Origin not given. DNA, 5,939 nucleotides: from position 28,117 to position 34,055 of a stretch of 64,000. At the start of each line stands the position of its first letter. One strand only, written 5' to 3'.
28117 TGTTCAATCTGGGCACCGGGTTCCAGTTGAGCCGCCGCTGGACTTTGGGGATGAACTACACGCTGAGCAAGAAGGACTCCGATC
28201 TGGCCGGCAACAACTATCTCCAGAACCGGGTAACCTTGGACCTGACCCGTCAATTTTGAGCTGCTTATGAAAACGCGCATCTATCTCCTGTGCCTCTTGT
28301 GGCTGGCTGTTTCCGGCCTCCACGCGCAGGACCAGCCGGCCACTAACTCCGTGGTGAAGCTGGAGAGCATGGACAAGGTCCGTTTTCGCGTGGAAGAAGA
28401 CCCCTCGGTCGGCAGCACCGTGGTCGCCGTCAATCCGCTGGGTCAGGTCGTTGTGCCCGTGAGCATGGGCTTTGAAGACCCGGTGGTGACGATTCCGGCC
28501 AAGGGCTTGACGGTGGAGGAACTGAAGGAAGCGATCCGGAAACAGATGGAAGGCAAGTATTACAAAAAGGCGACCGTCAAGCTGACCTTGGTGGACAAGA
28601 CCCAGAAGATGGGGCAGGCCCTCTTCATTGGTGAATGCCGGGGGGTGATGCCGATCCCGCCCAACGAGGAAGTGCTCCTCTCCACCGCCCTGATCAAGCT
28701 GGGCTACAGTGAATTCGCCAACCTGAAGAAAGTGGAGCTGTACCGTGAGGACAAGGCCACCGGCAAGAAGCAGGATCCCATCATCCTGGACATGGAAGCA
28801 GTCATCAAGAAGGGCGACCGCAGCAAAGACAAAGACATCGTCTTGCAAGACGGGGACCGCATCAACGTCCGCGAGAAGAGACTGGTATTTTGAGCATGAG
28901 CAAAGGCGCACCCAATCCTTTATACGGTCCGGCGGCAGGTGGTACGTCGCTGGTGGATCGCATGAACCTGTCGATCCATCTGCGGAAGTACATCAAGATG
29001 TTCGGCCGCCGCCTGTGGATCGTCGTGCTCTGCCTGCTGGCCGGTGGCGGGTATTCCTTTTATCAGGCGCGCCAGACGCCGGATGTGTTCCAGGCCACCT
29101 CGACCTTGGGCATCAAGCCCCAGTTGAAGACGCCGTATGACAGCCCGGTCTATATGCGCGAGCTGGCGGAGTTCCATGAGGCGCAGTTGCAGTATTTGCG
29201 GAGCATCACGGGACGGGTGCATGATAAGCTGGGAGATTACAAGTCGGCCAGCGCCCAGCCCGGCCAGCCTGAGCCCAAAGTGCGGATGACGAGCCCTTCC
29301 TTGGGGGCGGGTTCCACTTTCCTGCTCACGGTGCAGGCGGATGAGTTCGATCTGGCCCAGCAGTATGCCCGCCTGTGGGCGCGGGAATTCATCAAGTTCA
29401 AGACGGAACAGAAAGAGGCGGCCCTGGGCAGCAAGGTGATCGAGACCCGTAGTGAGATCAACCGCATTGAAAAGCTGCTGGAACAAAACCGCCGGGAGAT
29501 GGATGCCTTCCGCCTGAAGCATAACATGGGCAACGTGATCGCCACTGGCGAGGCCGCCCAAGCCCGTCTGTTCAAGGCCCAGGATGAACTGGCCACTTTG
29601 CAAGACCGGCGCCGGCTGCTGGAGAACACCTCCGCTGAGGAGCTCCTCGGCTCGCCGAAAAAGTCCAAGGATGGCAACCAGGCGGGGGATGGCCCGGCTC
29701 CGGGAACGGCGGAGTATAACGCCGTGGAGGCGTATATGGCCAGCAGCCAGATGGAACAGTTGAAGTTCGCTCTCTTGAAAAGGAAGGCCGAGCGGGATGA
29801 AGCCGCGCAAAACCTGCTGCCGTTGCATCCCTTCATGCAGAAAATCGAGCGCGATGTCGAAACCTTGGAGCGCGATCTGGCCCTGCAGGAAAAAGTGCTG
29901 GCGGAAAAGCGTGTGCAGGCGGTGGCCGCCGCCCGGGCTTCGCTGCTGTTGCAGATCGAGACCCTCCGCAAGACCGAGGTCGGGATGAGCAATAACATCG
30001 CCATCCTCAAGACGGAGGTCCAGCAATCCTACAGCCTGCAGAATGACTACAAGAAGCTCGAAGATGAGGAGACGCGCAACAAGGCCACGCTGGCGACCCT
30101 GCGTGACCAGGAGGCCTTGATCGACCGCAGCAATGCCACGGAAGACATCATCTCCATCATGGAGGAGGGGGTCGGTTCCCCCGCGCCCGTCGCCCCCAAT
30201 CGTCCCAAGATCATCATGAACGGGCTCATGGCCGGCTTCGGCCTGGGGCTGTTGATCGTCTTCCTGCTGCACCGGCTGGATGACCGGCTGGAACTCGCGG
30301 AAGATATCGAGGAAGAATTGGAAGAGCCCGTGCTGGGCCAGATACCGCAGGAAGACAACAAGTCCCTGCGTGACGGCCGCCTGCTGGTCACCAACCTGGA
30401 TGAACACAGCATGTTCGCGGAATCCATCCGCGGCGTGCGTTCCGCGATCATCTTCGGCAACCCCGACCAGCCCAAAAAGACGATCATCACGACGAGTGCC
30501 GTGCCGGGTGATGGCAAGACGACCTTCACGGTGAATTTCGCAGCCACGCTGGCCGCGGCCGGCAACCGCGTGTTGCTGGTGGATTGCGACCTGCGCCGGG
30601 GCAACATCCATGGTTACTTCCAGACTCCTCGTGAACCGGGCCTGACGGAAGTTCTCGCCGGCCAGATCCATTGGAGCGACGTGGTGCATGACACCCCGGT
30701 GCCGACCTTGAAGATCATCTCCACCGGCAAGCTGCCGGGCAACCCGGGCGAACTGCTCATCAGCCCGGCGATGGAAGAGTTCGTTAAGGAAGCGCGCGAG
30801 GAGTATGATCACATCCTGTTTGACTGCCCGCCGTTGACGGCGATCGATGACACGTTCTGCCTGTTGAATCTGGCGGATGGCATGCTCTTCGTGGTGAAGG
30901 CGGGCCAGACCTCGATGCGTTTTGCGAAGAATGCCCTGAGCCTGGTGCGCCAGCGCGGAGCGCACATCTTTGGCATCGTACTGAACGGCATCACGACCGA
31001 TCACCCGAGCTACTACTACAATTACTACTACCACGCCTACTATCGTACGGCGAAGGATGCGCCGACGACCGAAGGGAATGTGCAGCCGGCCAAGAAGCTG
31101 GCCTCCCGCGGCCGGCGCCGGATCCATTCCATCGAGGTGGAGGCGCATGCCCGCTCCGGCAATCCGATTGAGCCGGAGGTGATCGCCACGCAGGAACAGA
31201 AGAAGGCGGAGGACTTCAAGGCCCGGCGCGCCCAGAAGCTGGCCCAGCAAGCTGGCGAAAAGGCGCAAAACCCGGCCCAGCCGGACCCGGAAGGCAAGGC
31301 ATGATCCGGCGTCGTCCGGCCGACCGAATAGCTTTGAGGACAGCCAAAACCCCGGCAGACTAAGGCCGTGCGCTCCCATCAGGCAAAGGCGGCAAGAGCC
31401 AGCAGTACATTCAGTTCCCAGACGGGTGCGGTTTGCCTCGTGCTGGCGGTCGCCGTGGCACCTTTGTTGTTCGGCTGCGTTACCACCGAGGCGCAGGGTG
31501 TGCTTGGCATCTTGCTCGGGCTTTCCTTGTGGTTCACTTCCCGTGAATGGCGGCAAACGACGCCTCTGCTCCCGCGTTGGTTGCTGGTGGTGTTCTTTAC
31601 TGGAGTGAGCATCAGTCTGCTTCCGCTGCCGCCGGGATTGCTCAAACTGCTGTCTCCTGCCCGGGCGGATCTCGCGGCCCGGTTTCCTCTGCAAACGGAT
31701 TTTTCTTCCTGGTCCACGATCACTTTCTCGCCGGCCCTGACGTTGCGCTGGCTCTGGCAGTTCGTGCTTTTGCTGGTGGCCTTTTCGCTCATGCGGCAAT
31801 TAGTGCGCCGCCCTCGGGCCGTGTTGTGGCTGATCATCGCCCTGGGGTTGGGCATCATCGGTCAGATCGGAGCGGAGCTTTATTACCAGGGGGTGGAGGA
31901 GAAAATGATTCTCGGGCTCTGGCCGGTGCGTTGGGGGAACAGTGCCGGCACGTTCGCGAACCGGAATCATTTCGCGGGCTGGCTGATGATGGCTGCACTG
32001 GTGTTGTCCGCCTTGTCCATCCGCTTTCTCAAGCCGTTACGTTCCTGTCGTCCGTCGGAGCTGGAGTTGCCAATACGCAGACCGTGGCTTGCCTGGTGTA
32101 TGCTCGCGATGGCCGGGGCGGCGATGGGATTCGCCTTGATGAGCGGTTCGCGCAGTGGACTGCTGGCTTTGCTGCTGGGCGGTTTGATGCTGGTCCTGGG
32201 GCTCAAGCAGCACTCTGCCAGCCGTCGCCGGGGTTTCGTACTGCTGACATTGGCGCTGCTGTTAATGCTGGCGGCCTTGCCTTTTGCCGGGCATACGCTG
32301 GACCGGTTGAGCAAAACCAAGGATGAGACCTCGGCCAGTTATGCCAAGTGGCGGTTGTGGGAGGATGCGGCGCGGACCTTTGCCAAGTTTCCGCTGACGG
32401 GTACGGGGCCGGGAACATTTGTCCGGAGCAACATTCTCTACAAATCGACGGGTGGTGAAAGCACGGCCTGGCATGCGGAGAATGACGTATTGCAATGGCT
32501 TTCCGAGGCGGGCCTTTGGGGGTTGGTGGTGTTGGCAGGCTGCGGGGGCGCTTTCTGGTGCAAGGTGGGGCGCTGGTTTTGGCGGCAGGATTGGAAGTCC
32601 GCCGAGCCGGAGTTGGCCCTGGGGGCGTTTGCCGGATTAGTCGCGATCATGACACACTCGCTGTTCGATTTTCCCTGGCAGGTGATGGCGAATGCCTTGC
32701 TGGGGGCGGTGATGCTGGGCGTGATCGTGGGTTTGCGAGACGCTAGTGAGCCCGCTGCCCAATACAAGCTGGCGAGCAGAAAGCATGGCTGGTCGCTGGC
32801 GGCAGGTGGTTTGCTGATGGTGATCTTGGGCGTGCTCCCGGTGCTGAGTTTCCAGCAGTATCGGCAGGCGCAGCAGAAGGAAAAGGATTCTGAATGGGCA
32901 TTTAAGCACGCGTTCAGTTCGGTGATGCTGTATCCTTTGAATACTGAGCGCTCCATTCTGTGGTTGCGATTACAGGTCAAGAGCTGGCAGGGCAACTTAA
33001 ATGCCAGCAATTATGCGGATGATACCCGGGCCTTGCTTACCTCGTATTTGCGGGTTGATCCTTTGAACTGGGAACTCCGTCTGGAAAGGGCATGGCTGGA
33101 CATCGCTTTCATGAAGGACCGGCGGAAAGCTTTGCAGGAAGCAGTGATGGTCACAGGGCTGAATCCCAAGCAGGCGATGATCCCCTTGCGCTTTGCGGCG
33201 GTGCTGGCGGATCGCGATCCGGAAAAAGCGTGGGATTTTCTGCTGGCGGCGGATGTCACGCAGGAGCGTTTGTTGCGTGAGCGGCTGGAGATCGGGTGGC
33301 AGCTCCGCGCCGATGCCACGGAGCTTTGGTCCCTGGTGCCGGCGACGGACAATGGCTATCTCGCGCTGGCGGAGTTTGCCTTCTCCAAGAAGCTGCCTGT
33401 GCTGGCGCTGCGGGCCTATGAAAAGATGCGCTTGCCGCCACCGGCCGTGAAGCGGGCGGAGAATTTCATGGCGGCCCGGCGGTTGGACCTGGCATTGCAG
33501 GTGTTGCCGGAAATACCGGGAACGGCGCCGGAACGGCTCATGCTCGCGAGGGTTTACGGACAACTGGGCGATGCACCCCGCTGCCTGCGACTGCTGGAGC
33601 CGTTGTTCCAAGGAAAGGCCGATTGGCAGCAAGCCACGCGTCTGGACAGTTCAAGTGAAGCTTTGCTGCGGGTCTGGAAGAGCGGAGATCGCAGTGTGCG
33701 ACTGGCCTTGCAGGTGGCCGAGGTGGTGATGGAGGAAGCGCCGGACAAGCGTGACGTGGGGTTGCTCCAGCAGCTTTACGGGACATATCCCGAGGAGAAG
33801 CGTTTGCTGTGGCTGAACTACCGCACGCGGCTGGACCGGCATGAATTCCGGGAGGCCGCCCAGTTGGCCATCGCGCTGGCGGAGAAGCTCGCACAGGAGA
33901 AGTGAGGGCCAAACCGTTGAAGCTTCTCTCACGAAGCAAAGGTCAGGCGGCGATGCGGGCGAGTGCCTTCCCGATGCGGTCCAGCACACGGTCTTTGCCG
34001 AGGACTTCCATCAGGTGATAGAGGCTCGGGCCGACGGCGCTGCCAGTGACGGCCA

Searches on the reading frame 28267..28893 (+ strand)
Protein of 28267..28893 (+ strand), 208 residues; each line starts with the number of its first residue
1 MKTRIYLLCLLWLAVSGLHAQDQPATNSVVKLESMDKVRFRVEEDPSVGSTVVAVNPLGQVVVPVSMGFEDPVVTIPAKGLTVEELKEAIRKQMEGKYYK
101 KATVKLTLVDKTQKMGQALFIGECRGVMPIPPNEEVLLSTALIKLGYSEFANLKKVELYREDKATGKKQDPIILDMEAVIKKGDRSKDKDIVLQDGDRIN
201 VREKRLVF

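Call 11: search_protein_families(library=pfam, proteins=[window:28267-28893:+], max_evalue=0.001)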
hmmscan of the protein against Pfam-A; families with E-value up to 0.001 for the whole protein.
window:28267-28893:+ (208 aa): 1 family
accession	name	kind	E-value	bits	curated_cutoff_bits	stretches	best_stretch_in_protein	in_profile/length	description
PF02563.21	Poly_export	-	3.1e-06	27.7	28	1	26-108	3-76/77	Polysaccharide biosynthesis/export protein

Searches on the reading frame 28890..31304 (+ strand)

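Call 11: search_protein_families(library=pfam, proteins=[window:28890-31304:+], max_evalue=0.001)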
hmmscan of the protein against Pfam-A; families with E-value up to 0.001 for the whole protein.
window:28890-31304:+ (804 aa): 6 families
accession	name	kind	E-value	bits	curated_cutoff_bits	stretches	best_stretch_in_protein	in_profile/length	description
PF13614.12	AAA_31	-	6.5e-16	59.2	27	1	532-680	4-158/177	AAA domain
PF10609.15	ParA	-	4.2e-10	39.9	27.1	1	529-699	3-173/246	NUBPL iron-transfer P-loop NTPase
PF01656.29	CbiA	-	5.7e-10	39.7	25.4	1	539-661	8-54/125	CobQ/CobB/MinD/ParA nucleotide binding domain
PF09140.17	MipZ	-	8.5e-05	22.4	20.7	1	537-647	8-108/262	ATPase MipZ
PF06564.18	CBP_BcsQ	-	0.00015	21.8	21.3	1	540-675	12-151/234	Cellulose biosynthesis protein BcsQ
PF13807.11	GNVR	-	0.00072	19.9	27.7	0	396-459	15-79/82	G-rich domain on putative tyrosine kinase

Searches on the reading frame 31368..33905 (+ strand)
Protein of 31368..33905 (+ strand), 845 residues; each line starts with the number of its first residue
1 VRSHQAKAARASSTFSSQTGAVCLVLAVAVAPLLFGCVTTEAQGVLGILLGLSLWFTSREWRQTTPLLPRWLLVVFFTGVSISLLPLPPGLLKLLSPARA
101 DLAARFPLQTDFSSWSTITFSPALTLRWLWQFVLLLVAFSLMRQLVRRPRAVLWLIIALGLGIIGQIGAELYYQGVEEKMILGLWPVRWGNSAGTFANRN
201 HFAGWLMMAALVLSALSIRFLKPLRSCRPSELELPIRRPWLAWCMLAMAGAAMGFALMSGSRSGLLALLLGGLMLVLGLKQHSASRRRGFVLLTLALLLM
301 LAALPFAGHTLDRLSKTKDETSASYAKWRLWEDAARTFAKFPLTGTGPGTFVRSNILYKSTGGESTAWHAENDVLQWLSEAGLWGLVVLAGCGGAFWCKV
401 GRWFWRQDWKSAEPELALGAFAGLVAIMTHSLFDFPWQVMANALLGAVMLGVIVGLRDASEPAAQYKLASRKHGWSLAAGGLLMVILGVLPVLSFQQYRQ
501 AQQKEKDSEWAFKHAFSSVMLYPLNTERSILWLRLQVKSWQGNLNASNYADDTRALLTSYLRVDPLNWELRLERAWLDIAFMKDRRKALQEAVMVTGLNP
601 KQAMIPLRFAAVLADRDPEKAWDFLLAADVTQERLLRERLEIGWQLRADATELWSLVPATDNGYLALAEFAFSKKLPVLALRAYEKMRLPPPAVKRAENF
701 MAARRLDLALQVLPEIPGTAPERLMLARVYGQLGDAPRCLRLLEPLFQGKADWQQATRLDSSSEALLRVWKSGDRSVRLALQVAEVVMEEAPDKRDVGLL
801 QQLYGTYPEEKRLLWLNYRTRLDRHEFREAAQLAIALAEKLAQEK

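Call 12: search_protein_families(library=pfam, proteins=[window:31368-33905:+], max_evalue=0.001)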
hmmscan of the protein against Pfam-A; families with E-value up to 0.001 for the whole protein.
window:31368-33905:+ (845 aa): 1 family
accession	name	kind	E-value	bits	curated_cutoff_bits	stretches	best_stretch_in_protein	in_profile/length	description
PF04932.20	Wzy_C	-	1.9e-18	67.1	31.7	1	252-389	6-148/149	O-Antigen ligase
